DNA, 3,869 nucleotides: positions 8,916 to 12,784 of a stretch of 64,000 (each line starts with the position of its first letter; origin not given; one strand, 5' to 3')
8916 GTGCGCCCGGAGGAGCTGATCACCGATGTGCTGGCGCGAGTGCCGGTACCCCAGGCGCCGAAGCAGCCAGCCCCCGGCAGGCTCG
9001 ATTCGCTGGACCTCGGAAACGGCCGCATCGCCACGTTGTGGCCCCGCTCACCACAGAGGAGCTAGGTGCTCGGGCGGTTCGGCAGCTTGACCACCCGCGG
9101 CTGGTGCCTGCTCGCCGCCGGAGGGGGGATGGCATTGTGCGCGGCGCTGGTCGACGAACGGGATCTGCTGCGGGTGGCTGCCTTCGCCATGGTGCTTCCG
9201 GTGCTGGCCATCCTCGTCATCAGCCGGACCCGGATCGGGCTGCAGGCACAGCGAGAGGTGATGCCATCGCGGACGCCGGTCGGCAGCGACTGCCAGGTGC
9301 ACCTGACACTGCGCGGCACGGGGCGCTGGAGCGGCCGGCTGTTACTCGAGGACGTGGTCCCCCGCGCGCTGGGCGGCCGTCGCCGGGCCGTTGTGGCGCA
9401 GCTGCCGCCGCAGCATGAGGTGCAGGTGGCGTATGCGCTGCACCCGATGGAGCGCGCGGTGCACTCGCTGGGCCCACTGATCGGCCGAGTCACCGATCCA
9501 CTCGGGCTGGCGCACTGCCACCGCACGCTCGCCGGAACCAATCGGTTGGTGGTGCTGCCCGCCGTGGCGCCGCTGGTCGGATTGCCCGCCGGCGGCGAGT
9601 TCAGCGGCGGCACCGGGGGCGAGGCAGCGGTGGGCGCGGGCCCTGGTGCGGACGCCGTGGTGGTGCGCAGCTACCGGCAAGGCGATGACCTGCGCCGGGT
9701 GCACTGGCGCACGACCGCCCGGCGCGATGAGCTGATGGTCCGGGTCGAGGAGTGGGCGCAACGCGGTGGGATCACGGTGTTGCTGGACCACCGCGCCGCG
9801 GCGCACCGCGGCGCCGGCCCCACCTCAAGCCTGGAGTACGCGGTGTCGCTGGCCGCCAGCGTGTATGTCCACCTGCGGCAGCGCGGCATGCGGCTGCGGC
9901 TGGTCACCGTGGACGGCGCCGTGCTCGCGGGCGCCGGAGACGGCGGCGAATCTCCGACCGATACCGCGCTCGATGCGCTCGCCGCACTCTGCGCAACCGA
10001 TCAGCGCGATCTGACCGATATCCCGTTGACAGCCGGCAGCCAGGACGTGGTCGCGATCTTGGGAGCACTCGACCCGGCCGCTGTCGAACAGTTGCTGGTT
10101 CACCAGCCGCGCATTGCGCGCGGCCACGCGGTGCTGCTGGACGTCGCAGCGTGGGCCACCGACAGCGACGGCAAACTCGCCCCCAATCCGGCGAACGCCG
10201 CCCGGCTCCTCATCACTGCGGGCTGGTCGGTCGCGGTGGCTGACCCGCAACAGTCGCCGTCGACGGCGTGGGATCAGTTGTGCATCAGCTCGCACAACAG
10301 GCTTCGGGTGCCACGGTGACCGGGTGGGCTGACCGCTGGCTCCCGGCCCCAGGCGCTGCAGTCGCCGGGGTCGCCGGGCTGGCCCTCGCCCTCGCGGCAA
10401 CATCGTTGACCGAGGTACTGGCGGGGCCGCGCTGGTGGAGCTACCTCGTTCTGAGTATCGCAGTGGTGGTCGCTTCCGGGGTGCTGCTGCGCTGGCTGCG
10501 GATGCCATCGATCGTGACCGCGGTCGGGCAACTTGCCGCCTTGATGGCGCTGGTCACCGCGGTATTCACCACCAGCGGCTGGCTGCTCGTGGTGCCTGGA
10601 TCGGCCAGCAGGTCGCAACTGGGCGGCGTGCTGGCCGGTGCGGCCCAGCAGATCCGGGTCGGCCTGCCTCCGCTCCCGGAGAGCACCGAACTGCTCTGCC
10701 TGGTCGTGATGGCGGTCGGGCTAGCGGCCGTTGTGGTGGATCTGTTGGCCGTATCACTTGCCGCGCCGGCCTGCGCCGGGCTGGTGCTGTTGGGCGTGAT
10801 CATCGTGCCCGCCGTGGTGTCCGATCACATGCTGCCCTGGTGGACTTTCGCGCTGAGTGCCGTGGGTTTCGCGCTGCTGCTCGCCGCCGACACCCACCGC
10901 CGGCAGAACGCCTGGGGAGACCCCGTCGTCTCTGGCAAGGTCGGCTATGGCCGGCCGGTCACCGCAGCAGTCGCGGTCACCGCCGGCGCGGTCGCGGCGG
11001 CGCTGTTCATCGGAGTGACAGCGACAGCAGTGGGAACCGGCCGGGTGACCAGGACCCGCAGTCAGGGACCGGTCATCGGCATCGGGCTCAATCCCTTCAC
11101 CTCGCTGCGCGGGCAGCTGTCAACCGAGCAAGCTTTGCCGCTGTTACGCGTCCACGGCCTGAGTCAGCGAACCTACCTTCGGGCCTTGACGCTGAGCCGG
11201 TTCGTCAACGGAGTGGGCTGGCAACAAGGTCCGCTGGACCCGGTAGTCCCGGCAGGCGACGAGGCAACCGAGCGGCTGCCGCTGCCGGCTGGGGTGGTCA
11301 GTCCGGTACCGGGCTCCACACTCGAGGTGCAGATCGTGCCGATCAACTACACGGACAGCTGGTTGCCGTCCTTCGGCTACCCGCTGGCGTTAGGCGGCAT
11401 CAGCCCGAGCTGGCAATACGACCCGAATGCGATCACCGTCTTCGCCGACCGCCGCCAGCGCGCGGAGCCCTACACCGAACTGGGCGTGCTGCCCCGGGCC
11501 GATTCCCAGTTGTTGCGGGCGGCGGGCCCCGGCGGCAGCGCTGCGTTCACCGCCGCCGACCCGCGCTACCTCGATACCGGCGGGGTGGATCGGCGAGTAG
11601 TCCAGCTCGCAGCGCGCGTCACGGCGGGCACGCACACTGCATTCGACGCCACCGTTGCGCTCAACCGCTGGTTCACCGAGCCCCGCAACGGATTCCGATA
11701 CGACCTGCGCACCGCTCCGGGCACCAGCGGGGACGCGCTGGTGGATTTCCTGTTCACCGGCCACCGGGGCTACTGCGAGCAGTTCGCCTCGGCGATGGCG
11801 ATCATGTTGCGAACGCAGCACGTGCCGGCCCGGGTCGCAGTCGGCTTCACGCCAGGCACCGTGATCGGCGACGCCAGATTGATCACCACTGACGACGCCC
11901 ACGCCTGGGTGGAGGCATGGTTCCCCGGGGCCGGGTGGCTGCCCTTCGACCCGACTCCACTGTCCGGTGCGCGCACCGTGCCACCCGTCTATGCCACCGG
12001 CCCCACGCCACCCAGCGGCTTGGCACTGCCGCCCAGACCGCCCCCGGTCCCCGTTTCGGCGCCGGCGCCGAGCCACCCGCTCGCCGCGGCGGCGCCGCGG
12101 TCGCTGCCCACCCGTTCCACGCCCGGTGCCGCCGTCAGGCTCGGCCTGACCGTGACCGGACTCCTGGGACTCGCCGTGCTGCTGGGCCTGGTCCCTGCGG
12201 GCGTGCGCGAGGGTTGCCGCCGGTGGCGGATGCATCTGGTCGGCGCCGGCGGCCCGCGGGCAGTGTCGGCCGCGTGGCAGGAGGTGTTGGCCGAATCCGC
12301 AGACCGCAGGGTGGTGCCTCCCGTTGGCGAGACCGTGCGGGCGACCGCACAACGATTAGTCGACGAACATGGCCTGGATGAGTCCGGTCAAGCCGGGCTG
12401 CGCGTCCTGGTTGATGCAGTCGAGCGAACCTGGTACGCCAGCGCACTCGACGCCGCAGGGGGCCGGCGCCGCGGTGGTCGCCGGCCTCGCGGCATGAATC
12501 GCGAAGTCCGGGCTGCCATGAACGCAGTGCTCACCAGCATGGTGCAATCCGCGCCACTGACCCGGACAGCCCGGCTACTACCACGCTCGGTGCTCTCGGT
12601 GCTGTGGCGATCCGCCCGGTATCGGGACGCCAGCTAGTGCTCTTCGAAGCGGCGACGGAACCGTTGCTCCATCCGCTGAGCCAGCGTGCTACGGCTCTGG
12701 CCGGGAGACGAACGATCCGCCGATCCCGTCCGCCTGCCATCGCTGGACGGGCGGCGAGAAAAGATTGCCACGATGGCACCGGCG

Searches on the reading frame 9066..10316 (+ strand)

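Call 17: search_protein_families(library=pfam, proteins=[window:9066-10316:+], max_evalue=0.00001)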
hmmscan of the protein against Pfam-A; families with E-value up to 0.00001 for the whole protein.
window:9066-10316:+ (417 aa): 1 family
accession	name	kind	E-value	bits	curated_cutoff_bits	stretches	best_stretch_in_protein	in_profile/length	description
PF01882.25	DUF58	-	2.6e-12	46.9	23.4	1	200-285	2-87/216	Protein of unknown function DUF58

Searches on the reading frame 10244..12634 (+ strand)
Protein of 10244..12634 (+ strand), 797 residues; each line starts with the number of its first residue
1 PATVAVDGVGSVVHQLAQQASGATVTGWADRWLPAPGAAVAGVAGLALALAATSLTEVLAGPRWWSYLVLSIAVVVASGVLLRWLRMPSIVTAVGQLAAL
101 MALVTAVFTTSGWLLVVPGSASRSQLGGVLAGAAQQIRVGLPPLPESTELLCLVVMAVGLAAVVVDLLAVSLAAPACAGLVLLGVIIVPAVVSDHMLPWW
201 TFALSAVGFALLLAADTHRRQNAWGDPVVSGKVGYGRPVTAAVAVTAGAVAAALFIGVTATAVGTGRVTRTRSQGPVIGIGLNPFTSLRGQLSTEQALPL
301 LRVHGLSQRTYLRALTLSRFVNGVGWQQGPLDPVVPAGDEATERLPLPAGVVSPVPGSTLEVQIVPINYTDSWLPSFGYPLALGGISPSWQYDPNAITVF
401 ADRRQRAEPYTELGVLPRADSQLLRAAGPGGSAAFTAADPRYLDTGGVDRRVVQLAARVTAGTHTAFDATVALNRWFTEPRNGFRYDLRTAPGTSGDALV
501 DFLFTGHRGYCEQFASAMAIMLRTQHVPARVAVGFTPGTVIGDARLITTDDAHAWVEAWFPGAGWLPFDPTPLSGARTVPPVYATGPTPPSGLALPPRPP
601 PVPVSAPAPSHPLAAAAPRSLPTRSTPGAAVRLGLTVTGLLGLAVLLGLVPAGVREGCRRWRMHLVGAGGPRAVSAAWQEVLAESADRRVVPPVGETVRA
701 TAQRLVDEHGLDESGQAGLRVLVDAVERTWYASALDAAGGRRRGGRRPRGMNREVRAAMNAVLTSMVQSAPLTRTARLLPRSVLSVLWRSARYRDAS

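Call 17: search_protein_families(library=pfam, proteins=[window:10244-12634:+], max_evalue=0.00001)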
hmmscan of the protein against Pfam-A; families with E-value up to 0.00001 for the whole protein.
window:10244-12634:+ (797 aa): 2 families
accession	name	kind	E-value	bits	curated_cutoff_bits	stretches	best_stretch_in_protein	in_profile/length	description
PF11992.13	TgpA_N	-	3.3e-36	125.4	30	1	46-405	1-316/333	TgpA N-terminal domain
PF01841.26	Transglut_core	-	8.9e-24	84.3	23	1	454-570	2-108/108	Transglutaminase-like superfamily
